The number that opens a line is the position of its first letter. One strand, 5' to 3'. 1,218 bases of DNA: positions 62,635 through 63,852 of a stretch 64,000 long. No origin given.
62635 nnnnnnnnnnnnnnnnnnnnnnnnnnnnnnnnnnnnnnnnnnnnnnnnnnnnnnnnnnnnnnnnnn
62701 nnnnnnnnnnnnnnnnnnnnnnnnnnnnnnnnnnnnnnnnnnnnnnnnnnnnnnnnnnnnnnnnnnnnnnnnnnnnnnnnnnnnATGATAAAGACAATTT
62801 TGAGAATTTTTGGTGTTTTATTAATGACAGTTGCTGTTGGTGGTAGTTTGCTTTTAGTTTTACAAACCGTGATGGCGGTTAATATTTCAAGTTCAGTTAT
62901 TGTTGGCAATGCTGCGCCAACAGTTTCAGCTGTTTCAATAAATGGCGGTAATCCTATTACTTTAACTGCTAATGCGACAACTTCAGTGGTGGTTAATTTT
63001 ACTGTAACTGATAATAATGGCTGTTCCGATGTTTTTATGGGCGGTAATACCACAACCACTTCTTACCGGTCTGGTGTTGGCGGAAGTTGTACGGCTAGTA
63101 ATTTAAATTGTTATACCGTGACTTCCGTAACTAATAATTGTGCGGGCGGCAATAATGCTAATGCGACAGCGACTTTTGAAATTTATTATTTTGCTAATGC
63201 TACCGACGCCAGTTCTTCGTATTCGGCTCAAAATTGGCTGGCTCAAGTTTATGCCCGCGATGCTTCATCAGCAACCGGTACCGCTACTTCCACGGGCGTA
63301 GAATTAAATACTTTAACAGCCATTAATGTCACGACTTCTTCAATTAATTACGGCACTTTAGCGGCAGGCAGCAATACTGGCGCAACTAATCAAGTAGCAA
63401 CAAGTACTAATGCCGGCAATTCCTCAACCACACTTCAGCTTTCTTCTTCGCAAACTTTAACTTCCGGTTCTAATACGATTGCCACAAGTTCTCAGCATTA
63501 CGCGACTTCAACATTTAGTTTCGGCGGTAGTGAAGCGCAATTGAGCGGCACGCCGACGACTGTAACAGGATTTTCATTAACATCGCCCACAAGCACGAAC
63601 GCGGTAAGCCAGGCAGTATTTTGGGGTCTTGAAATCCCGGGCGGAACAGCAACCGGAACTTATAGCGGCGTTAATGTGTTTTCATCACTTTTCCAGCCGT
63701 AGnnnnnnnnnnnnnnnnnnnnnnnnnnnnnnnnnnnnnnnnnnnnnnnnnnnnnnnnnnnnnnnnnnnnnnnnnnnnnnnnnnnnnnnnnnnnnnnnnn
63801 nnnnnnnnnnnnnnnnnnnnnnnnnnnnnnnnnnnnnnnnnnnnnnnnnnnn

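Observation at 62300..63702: Tandem paralogous surface-protein genes with an ~80-nt identical tract (recent duplication or gene conversion)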

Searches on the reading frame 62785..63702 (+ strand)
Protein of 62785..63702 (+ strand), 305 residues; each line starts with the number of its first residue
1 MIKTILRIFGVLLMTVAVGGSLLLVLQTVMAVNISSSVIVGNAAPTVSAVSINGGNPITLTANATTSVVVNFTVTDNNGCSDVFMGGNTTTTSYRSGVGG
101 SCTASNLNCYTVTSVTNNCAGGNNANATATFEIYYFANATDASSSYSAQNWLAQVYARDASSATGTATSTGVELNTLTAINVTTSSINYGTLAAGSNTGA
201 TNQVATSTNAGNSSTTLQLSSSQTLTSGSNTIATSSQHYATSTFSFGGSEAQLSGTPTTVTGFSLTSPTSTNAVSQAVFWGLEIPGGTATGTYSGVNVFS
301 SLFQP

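Call 5: search_protein_families(library=pfam, proteins=[window:62785-63702:+], max_evalue=1)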
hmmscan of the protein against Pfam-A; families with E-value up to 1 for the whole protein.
window:62785-63702:+ (305 aa): 0 families

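Call 11: find_homologous_proteins(query=window:62785-63699:+)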
Query window:62785-63699:+ (305 aa): 254 proteins with E <= 0.001 among 8000 candidates; the best 120 are listed.
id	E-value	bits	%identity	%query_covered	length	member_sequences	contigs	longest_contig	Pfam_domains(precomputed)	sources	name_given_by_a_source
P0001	2.0e-111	390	66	100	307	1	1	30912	-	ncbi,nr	ncbi:MAG: hypothetical protein QMD65_02280 [Patescibacteria group bacterium]|nr:hypothetical protein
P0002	1.5e-99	351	67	90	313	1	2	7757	-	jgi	jgi:hypothetical protein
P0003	2.4e-99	350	66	92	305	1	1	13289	-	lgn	-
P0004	9.0e-99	348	60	100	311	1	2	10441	-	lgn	-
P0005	4.7e-98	346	62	98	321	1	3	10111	-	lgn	-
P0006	9.7e-98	345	62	98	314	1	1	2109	-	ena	-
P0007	3.0e-97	343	61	100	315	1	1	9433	-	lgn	-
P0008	3.3e-97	343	64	95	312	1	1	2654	-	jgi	jgi:hypothetical protein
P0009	1.9e-96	341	62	98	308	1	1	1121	-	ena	-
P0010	2.1e-96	341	62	97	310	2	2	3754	-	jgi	jgi:hypothetical protein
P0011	5.3e-96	339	67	86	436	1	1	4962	-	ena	-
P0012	5.5e-96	339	61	98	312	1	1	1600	-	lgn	-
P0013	1.0e-95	338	64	96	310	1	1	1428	-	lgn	-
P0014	1.0e-94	335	61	99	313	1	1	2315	-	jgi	jgi:hypothetical protein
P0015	1.5e-94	335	61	97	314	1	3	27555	-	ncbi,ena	-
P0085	4.0e-77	277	52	100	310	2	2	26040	-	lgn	-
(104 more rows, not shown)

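Call 12: find_encoding_contigs(protein=P0001, flank=8000, max_places=2)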
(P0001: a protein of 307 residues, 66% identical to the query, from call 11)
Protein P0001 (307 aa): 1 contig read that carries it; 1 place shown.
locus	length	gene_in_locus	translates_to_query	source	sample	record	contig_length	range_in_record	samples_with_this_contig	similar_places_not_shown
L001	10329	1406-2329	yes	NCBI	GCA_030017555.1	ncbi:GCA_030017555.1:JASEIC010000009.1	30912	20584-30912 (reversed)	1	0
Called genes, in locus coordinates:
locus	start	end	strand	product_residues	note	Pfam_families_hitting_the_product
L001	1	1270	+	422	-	?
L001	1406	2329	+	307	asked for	-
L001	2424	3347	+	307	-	-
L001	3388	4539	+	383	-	PF00041:fn3 (weak), PF17936:Big_6 (faint), PF00404:Dockerin_1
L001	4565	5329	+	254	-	-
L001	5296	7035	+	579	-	PF19077:Big_13 (faint)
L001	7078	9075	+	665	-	PF00270:DEAD (faint), PF04851:ResIII, PF17757:UvrB_inter, PF27431:UvrB_3rd, PF00271:Helicase_C, PF12344:UvrB, PF02151:UVR (weak)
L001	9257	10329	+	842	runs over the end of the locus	PF00005:ABC_tran (faint), PF02463:SMC_N (faint), PF03193:RsgA_GTPase (faint), PF13304:AAA_21 (faint), PF13481:AAA_25 (faint), PF13555:AAA_29 (faint), PF20703:nSTAND1 (faint), PF17760:UvrA_inter, +1 more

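Call 13: find_encoding_contigs(protein=P0003, flank=8000, max_places=2)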
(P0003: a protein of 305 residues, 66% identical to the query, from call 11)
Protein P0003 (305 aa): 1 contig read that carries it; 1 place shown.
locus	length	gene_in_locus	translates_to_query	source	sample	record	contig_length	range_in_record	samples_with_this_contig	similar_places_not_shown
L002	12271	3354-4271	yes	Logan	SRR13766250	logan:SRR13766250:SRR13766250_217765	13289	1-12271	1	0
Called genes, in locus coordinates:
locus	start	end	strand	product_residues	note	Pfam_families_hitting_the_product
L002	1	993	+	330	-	?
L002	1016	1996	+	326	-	-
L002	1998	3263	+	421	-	-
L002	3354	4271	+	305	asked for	-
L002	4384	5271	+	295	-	-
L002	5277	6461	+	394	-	-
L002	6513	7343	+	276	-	-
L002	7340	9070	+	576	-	PF19077:Big_13 (faint)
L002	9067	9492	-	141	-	PF06574:FAD_syn (weak), PF01467:CTP_transf_like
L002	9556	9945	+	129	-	PF00072:Response_reg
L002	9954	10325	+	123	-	PF00072:Response_reg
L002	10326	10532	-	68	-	-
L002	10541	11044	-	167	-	-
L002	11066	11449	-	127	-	-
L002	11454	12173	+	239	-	-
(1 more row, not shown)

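Call 14: find_encoding_contigs(protein=P0015, flank=8000, max_places=2)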
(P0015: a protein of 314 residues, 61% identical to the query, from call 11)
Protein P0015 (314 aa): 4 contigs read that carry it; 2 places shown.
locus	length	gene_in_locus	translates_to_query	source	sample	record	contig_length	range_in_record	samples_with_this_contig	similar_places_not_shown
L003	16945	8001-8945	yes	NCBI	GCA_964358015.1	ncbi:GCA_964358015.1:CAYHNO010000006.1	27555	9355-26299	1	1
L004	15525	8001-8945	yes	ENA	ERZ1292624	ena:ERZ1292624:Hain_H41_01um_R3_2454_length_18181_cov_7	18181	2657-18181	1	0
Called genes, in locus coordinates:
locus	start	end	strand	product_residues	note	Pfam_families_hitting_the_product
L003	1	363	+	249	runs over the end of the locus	-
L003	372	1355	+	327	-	PF13354:Beta-lactamase2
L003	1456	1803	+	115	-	PF05635:23S_rRNA_IVP, PF22296:bAvd (weak)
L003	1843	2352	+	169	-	-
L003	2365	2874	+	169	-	-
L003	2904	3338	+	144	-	-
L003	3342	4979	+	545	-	-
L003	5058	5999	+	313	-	-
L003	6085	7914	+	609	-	-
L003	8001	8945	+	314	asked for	-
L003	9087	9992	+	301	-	-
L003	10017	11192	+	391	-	-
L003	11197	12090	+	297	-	-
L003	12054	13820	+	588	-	PF19077:Big_13 (faint)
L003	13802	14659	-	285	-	PF00551:Formyl_trans_N, PF02911:Formyl_trans_C (weak)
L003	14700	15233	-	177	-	PF01327:Pep_deformylase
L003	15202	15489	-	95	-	-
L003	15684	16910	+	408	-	PF22694:CtpB_N-like, PF00595:PDZ, PF17820:PDZ_6, PF03572:Peptidase_S41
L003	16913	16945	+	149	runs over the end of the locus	PF00719:Pyrophosphatase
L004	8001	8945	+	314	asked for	-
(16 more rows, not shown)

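Call 15: find_encoding_contigs(protein=P0085, flank=8000, max_places=2)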
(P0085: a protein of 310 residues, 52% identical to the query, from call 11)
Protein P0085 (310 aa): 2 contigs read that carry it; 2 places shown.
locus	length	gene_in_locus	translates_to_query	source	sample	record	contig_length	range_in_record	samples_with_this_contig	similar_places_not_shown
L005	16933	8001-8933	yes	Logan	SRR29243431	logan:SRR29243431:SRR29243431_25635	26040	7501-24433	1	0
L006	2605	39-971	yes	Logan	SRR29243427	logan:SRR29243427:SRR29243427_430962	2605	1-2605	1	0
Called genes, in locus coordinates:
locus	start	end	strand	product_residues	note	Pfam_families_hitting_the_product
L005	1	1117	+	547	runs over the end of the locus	-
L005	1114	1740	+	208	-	-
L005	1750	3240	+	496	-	-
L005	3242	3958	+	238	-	-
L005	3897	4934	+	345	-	PF13354:Beta-lactamase2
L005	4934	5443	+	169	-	-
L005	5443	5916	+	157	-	-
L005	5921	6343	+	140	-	-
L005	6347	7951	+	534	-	-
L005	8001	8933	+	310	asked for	-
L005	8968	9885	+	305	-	-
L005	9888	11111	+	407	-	PF19077:Big_13 (faint), PF00041:fn3 (weak), PF17936:Big_6 (faint), PF00404:Dockerin_1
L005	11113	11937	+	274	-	-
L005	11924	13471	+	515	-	PF19077:Big_13 (faint)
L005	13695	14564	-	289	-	PF00551:Formyl_trans_N, PF02911:Formyl_trans_C (weak)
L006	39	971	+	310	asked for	-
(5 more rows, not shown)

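Call 26: predict_structure(alignment_id=A1)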
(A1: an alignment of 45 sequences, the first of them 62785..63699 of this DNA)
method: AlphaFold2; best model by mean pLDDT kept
length: 305 residues; sequences in the alignment: 45
mean_pLDDT: 82.0   pTM: 0.62
mean pLDDT of the five models: 82.0, 81.2, 80.8, 76.0, 73.8
residues with pLDDT >= 90: 93; 70-90: 155; 50-70: 54; < 50: 3
segments of 3 or more residues with pLDDT < 50: none
pLDDT, mean of each block of 10 residues (from residue 1): 82 84 63 82 95 90 82 97 95 89 85 93 95 67 60 96 96 70 75 83 72 73 85 88 76 82 67 72 90 84 64
secondary structure, 60 per line:
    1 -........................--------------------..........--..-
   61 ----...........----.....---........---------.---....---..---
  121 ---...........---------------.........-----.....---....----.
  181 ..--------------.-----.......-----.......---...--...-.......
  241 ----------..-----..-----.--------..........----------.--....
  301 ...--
elements in order: H2-25 E46-52 E65-75 H80-84 E88-95 E109-112 E124-134 E150-158 E164-168 E172-175 E180-182 E203-209 E215-221 E225-227 E230-232 E237-240 E274-283 E297-303

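Call 29: find_related_loci(query=A1, collection=genome_contigs, flank=6000)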
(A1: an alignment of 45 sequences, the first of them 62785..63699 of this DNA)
Query A1 (305 aa) in genome_contigs; peptide patterns used: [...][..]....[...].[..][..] (x = any residue, [..] = any of these).
48 stretches matched a pattern; 19 encode a relative of the query (tblastn E <= 1e-3); 18 distinct loci.
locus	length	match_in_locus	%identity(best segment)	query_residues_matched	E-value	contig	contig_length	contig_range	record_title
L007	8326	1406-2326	66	1-305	8e-118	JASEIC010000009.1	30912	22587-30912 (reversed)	MAG: Patescibacteria group bacterium isolate Yes70-39 NODE_9_length_30912_cov_109.195644, whole genome shotgun sequence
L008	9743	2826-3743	56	7-305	2e-95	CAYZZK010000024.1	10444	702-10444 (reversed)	MAG TPA_asm: uncultured Candidatus Saccharibacteria bacterium isolate SRP193066_co2_443 genome assembly, contig: NODE_33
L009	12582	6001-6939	53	1-305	2e-85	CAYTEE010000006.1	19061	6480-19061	MAG TPA_asm: uncultured Candidatus Saccharibacteria bacterium isolate SRP050083_co2_44 genome assembly, contig: NODE_196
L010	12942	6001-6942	54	9-305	7e-85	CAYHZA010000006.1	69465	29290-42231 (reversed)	MAG TPA_asm: uncultured Candidatus Saccharibacteria bacterium isolate ERP119705_co17_168 genome assembly, contig: NODE_2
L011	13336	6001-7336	54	2-304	2e-84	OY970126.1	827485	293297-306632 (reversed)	MAG: uncultured bacterium isolate MFD05512.bin.c.3 genome assembly, chromosome: 1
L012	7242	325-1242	56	5-305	3e-84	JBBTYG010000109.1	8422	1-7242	MAG: Patescibacteria group bacterium isolate H43-bin051_1 H43_bin051_1_000000000109, whole genome shotgun sequence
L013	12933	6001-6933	53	1-304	2e-83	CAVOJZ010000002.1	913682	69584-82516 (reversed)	MAG: uncultured bacterium isolate MFD00082.bin.1.43 genome assembly, contig: contig_7304, whole genome shotgun sequence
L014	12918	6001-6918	54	2-304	2e-83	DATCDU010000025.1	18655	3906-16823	MAG TPA_asm: Candidatus Paceibacterota bacterium isolate SMAG_U7734 k141_24236, whole genome shotgun sequence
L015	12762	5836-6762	54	1-304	3e-79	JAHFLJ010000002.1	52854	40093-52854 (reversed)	MAG: Candidatus Liptonbacteria bacterium isolate nzgw430 NODE_194_length_52855_cov_5.449975, whole genome shotgun sequen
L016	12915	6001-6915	53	9-305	4e-76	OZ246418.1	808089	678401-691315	MAG: uncultured Candidatus Saccharibacteria bacterium isolate SRP292972_co1_37 genome assembly, chromosome: 1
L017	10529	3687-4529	54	27-304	5e-76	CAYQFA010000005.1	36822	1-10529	MAG TPA_asm: uncultured Candidatus Saccharibacteria bacterium isolate binchicken_co3_503 genome assembly, contig: NODE_3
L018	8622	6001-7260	57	41-305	2e-80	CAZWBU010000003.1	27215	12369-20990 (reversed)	MAG TPA_asm: uncultured Candidatus Saccharibacteria bacterium isolate SRP119689_co1_331 genome assembly, contig: NODE_22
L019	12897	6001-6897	52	11-304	4e-76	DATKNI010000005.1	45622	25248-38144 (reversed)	MAG TPA_asm: Candidatus Paceibacterota bacterium isolate SMAG_U14733 k141_3878518, whole genome shotgun sequence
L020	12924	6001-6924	43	1-303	6e-61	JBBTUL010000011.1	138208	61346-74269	MAG: Patescibacteria group bacterium isolate H41-bin154_1 H41_bin154_1_000000000011, whole genome shotgun sequence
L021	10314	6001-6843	53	34-303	9e-60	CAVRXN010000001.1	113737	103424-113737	MAG: uncultured bacterium isolate MFD02248.bin.2.6 genome assembly, contig: contig_36054, whole genome shotgun sequence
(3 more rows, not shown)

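Call 38: search_protein_families(library=pfam, proteins=[L001:2424-3344:+, L001:3388-4536:+, L001:4565-5326:+, L001:5296-7032:+, L003:1843-2349:+, L003:2365-2871:+, L003:2904-3335:+], max_evalue=1)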
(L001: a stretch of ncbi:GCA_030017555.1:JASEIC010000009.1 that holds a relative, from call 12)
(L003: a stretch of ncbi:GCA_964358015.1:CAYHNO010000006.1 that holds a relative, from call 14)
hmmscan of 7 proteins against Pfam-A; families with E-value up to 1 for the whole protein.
L001:2424-3344:+ (307 aa): 0 families

L001:3388-4536:+ (383 aa): 6 families
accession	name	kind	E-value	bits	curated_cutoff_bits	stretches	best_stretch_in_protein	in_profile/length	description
PF00404.24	Dockerin_1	-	7.3e-09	36.1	22.9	1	329-377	1-52/57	Dockerin type I domain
PF17936.7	Big_6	-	4e-08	33.8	27.6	2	249-290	16-56/83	Bacterial Ig domain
PF00041.27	fn3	-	4.2e-07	30.5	25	1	41-123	2-80/84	Fibronectin type III domain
PF16656.11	Pur_ac_phosph_N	-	0.053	14.5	30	1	45-118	6-89/93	Purple acid Phosphatase, N-terminal domain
PF25059.1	FN3_DSCAM-DSCAML_C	-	0.18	12.6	39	1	58-131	12-82/89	DSCAM/DSCAML C-terminal Fn3-like domain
PF00036.39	EF-hand_1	-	0.31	11.1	25.4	0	357-374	5-22/29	EF hand domain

L001:4565-5326:+ (254 aa): 0 families

L001:5296-7032:+ (579 aa): 11 families
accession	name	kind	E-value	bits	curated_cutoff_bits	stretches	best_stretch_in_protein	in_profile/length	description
PF19077.6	Big_13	-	1.7e-08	35.3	27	2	402-461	38-95/102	Bacterial Ig-like domain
PF07495.19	Y_Y_Y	-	0.044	14.1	26.6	0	344-368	36-62/65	Y_Y_Y domain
PF09548.15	Spore_III_AB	-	0.048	14.1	32.5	1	488-548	4-64/170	Stage III sporulation protein AB (spore_III_AB)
PF10112.14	Halogen_Hydrol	-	0.13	12.6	29.8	1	475-565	18-100/191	5-bromo-4-chloroindolyl phosphate hydrolysis protein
PF12245.14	Big_3_2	-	0.15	12.7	23.3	0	339-362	88-111/122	Bacterial Ig-like domain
PF01267.22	F-actin_cap_A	-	0.16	11.9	24.2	1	517-574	166-226/263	F-actin capping protein alpha subunit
PF13864.11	Enkurin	-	0.17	12.9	23.6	1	522-569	42-86/92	Calmodulin-binding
PF14584.11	DUF4446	-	0.22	12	27.4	1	491-574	5-81/150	Protein of unknown function (DUF4446)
PF06103.16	DUF948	-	0.24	12.1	37.2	1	489-551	3-65/89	Bacterial protein of unknown function (DUF948)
PF12729.13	4HB_MCP_1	-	0.38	10.7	27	1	527-578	50-101/181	Four helix bundle sensory module for signal transduction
PF01484.22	Col_cuticle_N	-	0.82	10.3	23.5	1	481-523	1-42/50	Nematode cuticle collagen N-terminal domain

L003:1843-2349:+ (169 aa): 3 families
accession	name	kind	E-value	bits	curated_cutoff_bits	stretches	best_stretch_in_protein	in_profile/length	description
PF08241.18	Methyltransf_11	-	0.0001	23.3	21.2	1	39-77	55-93/95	Methyltransferase domain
PF24366.1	DUF7522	-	0.12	13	27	1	40-103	28-93/118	Family of unknown function (DUF7522)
PF02783.20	MCR_beta_N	-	0.3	11.1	22.2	1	70-138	109-177/182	Methyl-coenzyme M reductase beta subunit, N-terminal domain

L003:2365-2871:+ (169 aa): 1 family
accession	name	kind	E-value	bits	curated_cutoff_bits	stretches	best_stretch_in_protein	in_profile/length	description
PF16072.10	DUF4813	-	0.064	13.2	27.6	1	43-74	182-213/291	Domain of unknown function (DUF4813)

L003:2904-3335:+ (144 aa): 0 families

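Call 39: search_protein_families(library=ncbifam, proteins=[window:62785-63699:+, L001:2424-3344:+, L001:3388-4536:+, L001:4565-5326:+, L001:5296-7032:+], max_evalue=1)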
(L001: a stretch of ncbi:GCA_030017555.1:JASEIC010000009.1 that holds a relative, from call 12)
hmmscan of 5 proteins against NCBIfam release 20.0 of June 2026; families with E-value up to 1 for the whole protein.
window:62785-63699:+ (305 aa): 1 family
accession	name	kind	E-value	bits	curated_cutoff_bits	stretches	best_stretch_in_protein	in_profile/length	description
NF006144.0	PRK08294.1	subfamily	0.079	11.2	560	1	118-183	484-549/637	phenol 2-monooxygenase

L001:2424-3344:+ (307 aa): 0 families

L001:3388-4536:+ (383 aa): 4 families
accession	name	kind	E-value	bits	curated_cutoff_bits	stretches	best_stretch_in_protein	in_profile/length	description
NF033510.3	Ca_tandemer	repeat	0.00027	21.3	50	1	244-299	29-85/96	Ca2+-stabilized repeat-containing adhesin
NF053648.1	pMurE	equivalog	0.0045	15.8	600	1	275-330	258-313/464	pseudomurein biosynthesis peptide ligase pMurE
NF049990.1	CellobisidaseCelK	equivalog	0.0045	15.2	1700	1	327-381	827-882/889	cellulose 1,4-beta-cellobiosidase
NF047981.1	RC1041_fam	subfamily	0.026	14.3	90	1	3-25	19-41/57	RC1041 family protein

L001:4565-5326:+ (254 aa): 2 families
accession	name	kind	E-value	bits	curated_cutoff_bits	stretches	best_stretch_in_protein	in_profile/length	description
NF047446.1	barrel_OmpL47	domain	0.00016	22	40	1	153-208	6-58/68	OmpL47-type beta-barrel domain-containing protein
NF047441.1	Lepto_OmpL47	equivalog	0.038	13.6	250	1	151-210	74-130/336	multi-beta-barrel domain surface protein OmpL47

L001:5296-7032:+ (579 aa): 5 families
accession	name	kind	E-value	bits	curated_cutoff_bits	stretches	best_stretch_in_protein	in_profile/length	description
NF033707.1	T9SS_sortase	equivalog_domain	0.016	12.8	420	1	333-429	950-1049/1095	type IX secretion system sortase PorU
NF033510.3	Ca_tandemer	repeat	0.017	15.5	50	0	389-456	30-95/96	Ca2+-stabilized repeat-containing adhesin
NF005383.1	PRK06926.1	equivalog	0.024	13.6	394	1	471-566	17-110/271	flagellar motor protein MotP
NF051443.1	NheC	equivalog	0.034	13.4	420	1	513-569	167-218/352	non-hemolytic enterotoxin subunit C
TIGR02833.1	spore_III_AB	equivalog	0.13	12.3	146.5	1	485-566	2-83/170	stage III sporulation protein SpoIIIAB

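Call 47: find_encoding_contigs(protein=P0002, flank=5000, max_places=1)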
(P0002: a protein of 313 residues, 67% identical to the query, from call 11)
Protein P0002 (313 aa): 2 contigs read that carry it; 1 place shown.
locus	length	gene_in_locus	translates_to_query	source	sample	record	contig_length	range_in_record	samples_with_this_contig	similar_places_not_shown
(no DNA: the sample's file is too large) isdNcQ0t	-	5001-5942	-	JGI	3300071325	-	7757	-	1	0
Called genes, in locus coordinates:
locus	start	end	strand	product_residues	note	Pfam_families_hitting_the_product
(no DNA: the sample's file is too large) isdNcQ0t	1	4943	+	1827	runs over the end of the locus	?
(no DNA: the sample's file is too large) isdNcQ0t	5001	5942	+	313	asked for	-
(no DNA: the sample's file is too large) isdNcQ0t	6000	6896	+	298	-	-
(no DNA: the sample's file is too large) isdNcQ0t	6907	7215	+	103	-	?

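Call 48: find_encoding_contigs(protein=P0004, flank=5000, max_places=1)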
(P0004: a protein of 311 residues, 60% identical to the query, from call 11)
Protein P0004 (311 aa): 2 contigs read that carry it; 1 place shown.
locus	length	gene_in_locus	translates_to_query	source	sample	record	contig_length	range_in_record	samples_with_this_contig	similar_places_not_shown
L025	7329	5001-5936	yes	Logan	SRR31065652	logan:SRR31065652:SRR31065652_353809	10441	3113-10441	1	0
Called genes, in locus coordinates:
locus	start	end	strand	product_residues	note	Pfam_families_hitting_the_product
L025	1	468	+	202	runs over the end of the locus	-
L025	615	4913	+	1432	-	PF24981:Beta-prop_ATRN-LZTR1 (faint), PF01344:Kelch_1 (faint), PF13415:Beta-prop_FBX42, PF24681:Kelch_KLHDC2_KLHL20_DRC7 (weak), PF25210:Kelch_FKB95 (faint), PF13964:Beta-prop_Calicin (weak)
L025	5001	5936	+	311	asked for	-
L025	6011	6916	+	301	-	-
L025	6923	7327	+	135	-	?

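Call 49: find_encoding_contigs(protein=P0011, flank=5000, max_places=1)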
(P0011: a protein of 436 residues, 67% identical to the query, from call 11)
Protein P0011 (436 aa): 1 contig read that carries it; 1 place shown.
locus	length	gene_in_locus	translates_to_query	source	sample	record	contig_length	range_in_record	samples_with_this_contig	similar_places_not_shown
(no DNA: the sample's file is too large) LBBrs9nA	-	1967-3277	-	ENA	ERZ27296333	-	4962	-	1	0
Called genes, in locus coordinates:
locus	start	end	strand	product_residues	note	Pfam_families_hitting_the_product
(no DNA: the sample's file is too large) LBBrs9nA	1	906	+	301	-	?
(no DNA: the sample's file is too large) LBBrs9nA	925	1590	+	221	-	PF04138:GtrA_DPMS_TM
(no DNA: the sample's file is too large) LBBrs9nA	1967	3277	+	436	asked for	-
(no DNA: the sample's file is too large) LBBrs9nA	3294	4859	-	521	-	PF01564:Spermine_synth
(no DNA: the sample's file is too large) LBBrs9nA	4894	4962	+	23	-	?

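Call 50: find_encoding_contigs(protein=P0005, flank=5000, max_places=1)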
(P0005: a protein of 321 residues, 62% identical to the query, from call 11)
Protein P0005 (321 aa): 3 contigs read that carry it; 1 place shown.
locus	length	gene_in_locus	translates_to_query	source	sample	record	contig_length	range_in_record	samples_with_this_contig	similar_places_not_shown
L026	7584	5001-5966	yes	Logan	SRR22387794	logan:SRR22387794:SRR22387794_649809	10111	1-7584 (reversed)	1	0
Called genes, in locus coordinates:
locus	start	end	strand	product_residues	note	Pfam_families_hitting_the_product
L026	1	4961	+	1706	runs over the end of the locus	PF01344:Kelch_1 (faint), PF13415:Beta-prop_FBX42 (faint), PF13964:Beta-prop_Calicin (weak), PF24681:Kelch_KLHDC2_KLHL20_DRC7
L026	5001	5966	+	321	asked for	-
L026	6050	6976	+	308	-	-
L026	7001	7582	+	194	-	?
